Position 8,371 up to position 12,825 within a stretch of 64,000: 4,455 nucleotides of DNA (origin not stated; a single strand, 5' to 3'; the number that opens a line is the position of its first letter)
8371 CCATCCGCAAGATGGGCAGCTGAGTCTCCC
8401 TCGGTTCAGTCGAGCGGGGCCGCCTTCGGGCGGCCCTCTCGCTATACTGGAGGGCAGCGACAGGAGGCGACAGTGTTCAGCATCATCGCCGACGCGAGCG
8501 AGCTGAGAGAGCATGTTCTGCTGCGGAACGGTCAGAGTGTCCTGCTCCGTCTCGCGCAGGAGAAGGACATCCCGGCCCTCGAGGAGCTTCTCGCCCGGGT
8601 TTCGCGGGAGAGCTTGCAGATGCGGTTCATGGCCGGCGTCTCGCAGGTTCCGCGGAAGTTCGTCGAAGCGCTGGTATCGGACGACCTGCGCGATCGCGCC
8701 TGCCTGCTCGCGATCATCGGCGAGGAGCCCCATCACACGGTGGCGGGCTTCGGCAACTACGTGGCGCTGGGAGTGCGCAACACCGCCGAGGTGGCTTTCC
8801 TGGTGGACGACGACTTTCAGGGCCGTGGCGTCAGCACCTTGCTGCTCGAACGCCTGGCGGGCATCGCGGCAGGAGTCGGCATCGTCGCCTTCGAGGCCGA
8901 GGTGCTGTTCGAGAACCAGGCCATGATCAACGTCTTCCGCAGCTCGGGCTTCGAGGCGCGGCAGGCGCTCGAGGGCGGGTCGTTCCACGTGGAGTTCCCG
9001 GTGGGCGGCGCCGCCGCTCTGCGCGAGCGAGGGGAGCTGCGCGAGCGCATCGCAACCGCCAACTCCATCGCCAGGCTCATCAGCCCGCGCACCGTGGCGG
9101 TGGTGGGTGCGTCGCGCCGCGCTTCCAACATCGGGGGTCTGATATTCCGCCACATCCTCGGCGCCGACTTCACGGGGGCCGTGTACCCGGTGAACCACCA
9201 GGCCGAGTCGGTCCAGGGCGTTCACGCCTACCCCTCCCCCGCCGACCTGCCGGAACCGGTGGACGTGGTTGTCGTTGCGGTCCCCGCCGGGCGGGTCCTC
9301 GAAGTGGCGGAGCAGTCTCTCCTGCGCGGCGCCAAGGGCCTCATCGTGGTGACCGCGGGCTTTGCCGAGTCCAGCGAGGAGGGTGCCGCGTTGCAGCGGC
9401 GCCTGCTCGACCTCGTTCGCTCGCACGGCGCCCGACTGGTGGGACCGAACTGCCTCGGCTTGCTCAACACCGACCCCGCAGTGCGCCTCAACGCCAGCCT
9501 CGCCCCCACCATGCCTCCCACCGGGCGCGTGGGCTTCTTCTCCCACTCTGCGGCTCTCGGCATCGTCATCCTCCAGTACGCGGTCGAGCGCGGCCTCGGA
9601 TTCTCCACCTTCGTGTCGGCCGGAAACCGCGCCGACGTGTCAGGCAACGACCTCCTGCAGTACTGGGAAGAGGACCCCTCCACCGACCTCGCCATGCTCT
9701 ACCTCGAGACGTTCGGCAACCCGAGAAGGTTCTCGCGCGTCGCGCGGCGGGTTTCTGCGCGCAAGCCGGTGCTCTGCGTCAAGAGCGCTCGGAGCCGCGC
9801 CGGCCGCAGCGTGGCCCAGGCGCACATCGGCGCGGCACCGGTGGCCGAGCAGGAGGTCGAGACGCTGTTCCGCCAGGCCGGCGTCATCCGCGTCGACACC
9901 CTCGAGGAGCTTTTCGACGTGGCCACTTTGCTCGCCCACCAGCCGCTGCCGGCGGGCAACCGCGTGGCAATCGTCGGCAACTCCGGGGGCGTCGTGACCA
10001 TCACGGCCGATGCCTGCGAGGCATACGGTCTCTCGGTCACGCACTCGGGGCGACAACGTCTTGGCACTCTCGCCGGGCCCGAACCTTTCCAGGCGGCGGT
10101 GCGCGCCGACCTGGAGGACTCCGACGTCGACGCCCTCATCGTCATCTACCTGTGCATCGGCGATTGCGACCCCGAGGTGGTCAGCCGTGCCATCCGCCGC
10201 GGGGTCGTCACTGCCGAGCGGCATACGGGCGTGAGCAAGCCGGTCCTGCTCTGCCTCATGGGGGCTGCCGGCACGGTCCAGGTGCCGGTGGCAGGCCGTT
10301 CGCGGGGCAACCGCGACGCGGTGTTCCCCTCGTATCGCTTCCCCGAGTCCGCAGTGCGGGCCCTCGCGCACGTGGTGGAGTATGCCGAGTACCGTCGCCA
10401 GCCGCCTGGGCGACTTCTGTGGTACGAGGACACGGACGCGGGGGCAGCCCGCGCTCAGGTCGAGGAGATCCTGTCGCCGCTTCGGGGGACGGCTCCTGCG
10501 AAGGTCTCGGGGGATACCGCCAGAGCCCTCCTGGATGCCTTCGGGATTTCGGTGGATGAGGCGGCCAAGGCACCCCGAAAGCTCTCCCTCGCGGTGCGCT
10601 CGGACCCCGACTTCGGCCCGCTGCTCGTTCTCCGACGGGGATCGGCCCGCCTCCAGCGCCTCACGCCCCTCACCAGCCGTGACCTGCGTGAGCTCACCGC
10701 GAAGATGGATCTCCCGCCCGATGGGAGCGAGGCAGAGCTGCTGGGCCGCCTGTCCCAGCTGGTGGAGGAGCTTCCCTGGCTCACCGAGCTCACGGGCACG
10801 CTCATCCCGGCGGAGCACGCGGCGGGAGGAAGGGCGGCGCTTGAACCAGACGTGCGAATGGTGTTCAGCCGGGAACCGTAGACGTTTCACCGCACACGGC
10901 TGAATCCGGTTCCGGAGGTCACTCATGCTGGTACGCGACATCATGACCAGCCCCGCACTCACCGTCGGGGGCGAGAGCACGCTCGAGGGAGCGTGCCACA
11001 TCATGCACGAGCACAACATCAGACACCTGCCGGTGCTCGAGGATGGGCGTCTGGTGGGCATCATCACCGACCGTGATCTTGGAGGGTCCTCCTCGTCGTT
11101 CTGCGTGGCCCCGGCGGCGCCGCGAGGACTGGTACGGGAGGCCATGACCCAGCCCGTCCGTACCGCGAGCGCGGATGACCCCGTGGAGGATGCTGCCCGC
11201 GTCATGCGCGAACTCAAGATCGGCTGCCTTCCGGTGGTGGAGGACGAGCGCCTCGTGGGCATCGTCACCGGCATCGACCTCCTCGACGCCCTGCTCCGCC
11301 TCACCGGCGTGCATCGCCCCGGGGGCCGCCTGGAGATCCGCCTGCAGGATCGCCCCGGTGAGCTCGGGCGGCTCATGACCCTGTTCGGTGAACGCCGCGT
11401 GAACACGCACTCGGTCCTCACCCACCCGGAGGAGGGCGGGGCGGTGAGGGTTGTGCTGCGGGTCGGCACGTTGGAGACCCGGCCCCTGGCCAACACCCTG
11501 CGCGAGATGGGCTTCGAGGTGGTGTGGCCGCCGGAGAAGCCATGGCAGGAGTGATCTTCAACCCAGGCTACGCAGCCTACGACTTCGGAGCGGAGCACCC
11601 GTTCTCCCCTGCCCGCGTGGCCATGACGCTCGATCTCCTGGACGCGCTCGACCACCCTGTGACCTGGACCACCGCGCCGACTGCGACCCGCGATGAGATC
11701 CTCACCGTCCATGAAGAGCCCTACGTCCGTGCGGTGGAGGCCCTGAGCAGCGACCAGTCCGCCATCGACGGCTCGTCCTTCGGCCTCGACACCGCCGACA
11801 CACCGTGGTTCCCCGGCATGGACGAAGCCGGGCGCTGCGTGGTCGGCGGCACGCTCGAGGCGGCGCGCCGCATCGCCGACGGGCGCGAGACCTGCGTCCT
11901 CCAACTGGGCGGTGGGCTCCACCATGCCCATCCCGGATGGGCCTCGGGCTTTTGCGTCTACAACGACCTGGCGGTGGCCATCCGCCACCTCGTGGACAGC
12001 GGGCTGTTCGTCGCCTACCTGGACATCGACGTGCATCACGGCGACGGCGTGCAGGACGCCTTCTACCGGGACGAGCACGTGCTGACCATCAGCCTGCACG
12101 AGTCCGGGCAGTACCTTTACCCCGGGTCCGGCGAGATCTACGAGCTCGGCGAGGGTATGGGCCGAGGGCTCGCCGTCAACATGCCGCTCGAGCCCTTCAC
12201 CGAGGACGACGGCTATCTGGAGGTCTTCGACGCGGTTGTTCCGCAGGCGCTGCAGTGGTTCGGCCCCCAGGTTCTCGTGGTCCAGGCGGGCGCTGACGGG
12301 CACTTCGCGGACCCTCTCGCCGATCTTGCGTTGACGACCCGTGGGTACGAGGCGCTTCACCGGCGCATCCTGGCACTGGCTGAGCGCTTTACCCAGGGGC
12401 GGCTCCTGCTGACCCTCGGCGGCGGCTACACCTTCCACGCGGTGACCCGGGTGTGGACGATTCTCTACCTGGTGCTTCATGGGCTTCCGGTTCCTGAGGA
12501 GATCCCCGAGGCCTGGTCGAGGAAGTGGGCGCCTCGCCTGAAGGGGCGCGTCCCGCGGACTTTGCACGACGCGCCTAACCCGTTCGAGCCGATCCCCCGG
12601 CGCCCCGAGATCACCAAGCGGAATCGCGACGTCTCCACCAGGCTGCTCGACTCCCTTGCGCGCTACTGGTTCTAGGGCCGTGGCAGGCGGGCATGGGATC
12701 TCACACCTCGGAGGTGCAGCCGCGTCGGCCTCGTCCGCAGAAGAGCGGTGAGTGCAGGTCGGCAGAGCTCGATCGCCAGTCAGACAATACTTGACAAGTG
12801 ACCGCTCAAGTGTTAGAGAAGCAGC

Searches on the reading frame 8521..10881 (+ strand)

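Call 54: search_protein_families(library=pfam, proteins=[window:8521-10881:+], max_evalue=0.001)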
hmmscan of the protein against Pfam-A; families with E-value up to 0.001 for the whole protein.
window:8521-10881:+ (786 aa): 8 families
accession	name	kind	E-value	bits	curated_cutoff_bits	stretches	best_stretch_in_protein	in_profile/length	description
PF13607.11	Succ_CoA_lig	-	7.6e-49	165.4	27.4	1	335-471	2-138/138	Succinyl-CoA ligase like flavodoxin domain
PF13380.12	CoA_binding_2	-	8.8e-21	75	22.8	1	190-316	1-115/116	CoA binding domain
PF02629.25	CoA_binding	-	1.9e-09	38.6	22.3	1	190-280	4-97/97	CoA binding domain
PF00583.31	Acetyltransf_1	-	2.6e-08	34.6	20.7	1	56-144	28-116/116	Acetyltransferase (GNAT) family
PF13302.13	Acetyltransf_3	-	2.6e-06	28.6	25.4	1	7-145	2-138/138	Acetyltransferase (GNAT) domain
PF01408.29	GFO_IDH_MocA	-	0.00042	21.4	24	0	191-270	2-86/120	Oxidoreductase family, NAD-binding Rossmann fold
PF19045.5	Ligase_CoA_2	-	0.00049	20.6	23.7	0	520-582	58-119/162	Ligase-CoA domain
PF13508.13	Acetyltransf_7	-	0.00065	20.5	27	0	74-145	14-83/84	Acetyltransferase (GNAT) domain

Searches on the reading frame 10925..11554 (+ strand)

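Call 54: search_protein_families(library=pfam, proteins=[window:10925-11554:+], max_evalue=0.001)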
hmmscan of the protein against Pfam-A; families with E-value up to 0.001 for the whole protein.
window:10925-11554:+ (209 aa): 3 families
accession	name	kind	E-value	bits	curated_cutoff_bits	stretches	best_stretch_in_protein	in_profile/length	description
PF00571.33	CBS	-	2.3e-33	114.7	24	2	3-52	1-51/57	CBS domain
PF22190.2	TTHA0829-like_ACT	-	1.8e-05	25.1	27.4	1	133-200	2-67/70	TTHA0829-like ACT domain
PF01842.31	ACT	-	3.4e-05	24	27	1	135-194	2-63/66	ACT domain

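Call 79: search_protein_families(library=ncbifam, proteins=[L093:7576-9414:+, L093:11323-13320:+], max_evalue=0.001)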
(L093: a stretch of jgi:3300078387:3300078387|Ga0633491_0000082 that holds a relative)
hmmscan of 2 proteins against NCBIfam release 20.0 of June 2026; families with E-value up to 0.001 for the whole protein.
L093:7576-9414:+ (612 aa): 53 families (the best 25 are shown)
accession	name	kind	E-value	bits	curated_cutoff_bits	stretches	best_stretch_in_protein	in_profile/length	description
NF009410.0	PRK12771.1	subfamily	2.3e-128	429.3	516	2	9-269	41-292/566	NAD(P)-binding protein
NF009454.0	PRK12814.1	equivalog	5e-106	355.6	916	2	17-269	103-347/657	putative NADPH-dependent glutamate synthase small subunit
NF010590.0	PRK13984.1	equivalog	2.6e-102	342.9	946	1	18-450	198-609/611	putative oxidoreductase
NF009414.0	PRK12778.1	equivalog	1.3e-84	284.9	1103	2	17-269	338-594/752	bifunctional dihydroorotate dehydrogenase B NAD binding subunit/NADPH-dependent glutamate synthase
TIGR01316.1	gltA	equivalog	6.1e-82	275.8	471.75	2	16-269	36-296/449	NADPH-dependent glutamate synthase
TIGR01318.1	gltD_gamma_fam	subfamily_domain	7e-74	249.1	482.95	2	17-269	49-306/467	glutamate synthase, small subunit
TIGR03315.1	Se_ygfK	equivalog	9.6e-74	248.4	835.3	2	17-266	446-687/1012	putative selenate reductase subunit YgfK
NF009408.0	PRK12769.1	equivalog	7.4e-67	225.9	1003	2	18-269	236-492/659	formate-dependent uric acid utilization protein AegA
NF009415.0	PRK12779.1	equivalog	8.3e-65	219.2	1519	2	19-269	211-471/944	putative bifunctional glutamate synthase subunit beta/2-polyprenylphenol hydroxylase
TIGR01317.1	GOGAT_sm_gam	subfamily_domain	1.4e-63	215.4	447.7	1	20-450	54-481/485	glutamate synthase small subunit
NF009413.0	PRK12775.1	equivalog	1.5e-54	185.2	1895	2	18-270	341-596/1006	putative trifunctional 2-polyprenylphenol hydroxylase/glutamate synthase subunit beta/ferritin domain-containing protein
NF009409.0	PRK12770.1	subfamily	7.1e-53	179.9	343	2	97-268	4-196/360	putative glutamate synthase subunit beta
NF009451.0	PRK12809.1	equivalog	2e-49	168.5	1154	2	17-267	218-473/639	formate-dependent uric acid utilization protein YgfT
NF045663.1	diclust_near_Sec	equivalog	2.6e-44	151.5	530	2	17-224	19-212/759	pyridine nucleotide-disulfide oxidoreductase/dicluster-binding protein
NF045599.1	bili_reduct_long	exception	1.1e-12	47.1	750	1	113-270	380-529/641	bilirubin reductase, long form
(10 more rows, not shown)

L093:11323-13320:+ (665 aa): 20 families
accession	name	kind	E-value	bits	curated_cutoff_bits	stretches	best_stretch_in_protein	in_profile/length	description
TIGR04485.1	thiosulf_SoxX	equivalog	2e-26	92.5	61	2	274-339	2-75/78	sulfur oxidation c-type cytochrome SoxX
TIGR02603.1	CxxCH_TIGR02603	domain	7.8e-23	81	68.15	1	263-315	1-52/134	putative heme-binding domain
NF040971.1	cytc_ExtS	equivalog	1e-19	70.9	100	1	262-449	75-260/262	selenite/tellurite reduction operon c-type cytochrome lipoprotein ExtS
NF050122.1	bc1_QcrC_actin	exception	4.1e-15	55.8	200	1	164-341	40-210/253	cytochrome bc1 complex diheme cytochrome c subunit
NF045773.1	cytochro_C550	exception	1.4e-12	47.5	125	0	265-339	49-116/118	cytochrome c550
NF045774.1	cytochro_C551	exception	7.3e-12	45.2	118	1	262-340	36-107/110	cytochrome c551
TIGR00782.1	ccoP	equivalog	1.4e-11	44.2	179.95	1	219-289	164-226/285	cytochrome-c oxidase, cbb3-type subunit III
NF011055.0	PRK14487.1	subfamily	3.1e-09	36.6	218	0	291-332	109-150/212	cbb3-type cytochrome c oxidase subunit II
NF011054.0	PRK14486.1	equivalog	5.5e-09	35.9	447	0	291-335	104-148/294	putative bifunctional cbb3-type cytochrome c oxidase subunit II/cytochrome c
NF040606.1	CytoC_perox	subfamily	6.1e-06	25.7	150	0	338-383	272-317/524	di-heme-cytochrome C peroxidase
TIGR04494.1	c550_PedF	equivalog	6.5e-06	26.1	122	0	274-326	59-112/133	cytochrome c-550 PedF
TIGR00781.1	ccoO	equivalog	7.2e-06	25.9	200.65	0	291-335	103-147/232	cytochrome-c oxidase, cbb3-type subunit II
NF049874.1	PdsA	exception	1.6e-05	24.9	330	0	229-313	90-164/198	periplasmic diheme shuttle PdsA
NF033864.1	cytochrome579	equivalog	4.9e-05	23.2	280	0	265-290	49-75/179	cytochrome 579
TIGR03508.1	decahem_SO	subfamily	9.3e-05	22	192.2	1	74-186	3-106/258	DmsE family decaheme c-type cytochrome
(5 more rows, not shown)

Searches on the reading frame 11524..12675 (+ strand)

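Call 54: search_protein_families(library=pfam, proteins=[window:11524-12675:+], max_evalue=0.001)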
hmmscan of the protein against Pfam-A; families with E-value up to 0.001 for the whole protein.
window:11524-12675:+ (383 aa): 1 family
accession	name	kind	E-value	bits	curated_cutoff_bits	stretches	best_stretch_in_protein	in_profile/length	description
PF00850.24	Hist_deacetyl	-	1.4e-84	284.4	27.9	1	25-314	1-294/298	Histone deacetylase domain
